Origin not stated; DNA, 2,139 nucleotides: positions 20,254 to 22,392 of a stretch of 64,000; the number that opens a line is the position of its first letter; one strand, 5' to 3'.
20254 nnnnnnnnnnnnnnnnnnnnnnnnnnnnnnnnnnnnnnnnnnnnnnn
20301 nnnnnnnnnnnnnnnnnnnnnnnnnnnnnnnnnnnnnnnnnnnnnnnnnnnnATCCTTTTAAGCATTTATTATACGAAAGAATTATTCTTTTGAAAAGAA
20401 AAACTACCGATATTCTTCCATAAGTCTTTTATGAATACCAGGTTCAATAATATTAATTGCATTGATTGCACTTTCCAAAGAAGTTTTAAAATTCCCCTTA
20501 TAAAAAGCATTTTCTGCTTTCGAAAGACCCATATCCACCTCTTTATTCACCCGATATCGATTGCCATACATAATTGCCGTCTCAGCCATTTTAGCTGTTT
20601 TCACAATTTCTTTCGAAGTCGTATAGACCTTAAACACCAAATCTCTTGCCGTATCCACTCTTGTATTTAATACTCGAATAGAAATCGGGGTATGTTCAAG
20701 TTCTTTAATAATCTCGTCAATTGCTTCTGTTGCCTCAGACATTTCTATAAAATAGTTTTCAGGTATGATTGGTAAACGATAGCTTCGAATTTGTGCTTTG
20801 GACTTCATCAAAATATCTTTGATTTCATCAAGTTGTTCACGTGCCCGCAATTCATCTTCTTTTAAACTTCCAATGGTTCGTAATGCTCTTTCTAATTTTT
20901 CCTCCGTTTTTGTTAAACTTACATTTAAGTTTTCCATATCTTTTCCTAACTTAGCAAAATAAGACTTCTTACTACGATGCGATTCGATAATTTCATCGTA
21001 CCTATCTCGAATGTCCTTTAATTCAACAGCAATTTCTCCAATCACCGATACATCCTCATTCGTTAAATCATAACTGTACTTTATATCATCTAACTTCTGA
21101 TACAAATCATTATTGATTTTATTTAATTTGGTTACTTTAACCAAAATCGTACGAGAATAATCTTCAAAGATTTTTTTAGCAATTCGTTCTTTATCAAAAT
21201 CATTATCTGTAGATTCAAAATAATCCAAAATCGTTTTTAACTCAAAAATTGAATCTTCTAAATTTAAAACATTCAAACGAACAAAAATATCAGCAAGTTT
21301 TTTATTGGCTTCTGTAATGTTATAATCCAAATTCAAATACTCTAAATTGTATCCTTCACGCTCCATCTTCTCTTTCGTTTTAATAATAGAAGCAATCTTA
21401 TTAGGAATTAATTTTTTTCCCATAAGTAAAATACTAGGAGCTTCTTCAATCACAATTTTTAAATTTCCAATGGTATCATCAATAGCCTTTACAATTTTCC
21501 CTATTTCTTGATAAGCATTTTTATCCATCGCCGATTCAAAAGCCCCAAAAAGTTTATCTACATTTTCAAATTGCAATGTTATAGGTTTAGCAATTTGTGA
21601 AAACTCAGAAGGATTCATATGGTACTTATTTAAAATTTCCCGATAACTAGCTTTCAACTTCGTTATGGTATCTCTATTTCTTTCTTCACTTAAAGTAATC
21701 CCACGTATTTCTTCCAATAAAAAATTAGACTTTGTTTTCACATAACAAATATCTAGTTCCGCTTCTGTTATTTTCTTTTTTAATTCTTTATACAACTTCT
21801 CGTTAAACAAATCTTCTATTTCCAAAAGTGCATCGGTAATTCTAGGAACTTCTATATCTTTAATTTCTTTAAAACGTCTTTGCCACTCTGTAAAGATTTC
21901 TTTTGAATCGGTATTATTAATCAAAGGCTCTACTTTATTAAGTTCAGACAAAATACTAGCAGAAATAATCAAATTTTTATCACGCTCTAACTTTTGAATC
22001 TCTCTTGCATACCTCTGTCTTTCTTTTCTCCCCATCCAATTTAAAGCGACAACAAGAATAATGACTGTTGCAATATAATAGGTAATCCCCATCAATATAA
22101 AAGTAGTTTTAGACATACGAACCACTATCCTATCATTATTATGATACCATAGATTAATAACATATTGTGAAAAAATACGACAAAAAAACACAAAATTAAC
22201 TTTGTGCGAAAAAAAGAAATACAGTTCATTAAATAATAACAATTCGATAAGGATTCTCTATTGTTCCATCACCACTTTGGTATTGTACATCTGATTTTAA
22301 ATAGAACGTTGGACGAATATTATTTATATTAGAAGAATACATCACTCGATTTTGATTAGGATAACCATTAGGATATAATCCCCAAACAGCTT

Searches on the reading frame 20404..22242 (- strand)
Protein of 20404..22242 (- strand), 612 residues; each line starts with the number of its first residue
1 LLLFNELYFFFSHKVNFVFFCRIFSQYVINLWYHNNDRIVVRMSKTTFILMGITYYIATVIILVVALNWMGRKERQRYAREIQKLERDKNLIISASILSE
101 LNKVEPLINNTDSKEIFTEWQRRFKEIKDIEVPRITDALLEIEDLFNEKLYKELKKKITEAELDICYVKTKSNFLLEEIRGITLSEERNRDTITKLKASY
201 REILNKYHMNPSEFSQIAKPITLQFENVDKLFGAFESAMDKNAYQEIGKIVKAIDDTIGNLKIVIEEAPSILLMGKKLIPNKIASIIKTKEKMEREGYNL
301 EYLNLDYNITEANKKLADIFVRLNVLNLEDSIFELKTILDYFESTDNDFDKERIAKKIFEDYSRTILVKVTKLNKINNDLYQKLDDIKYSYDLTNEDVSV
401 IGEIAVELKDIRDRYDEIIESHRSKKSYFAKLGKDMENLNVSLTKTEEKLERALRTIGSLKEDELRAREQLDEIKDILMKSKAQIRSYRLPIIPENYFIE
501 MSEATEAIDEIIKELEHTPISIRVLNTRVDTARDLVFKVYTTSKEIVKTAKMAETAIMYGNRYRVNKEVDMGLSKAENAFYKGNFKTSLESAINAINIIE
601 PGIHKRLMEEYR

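Call 50: search_protein_families(library=pfam, proteins=[window:20404-22242:-], max_evalue=0.001)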
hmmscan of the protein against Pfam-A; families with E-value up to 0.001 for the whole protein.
window:20404-22242:- (612 aa): 2 families
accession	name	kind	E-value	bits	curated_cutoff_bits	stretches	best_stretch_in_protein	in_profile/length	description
PF06160.17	EzrA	-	6.4e-91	305.8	39.6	1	57-611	2-557/557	Septation ring formation regulator, EzrA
PF18449.8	Endotoxin_C2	-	0.0005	21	30.7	0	138-164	6-32/63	Pesticidal crystal protein Cry1Aa, domain IV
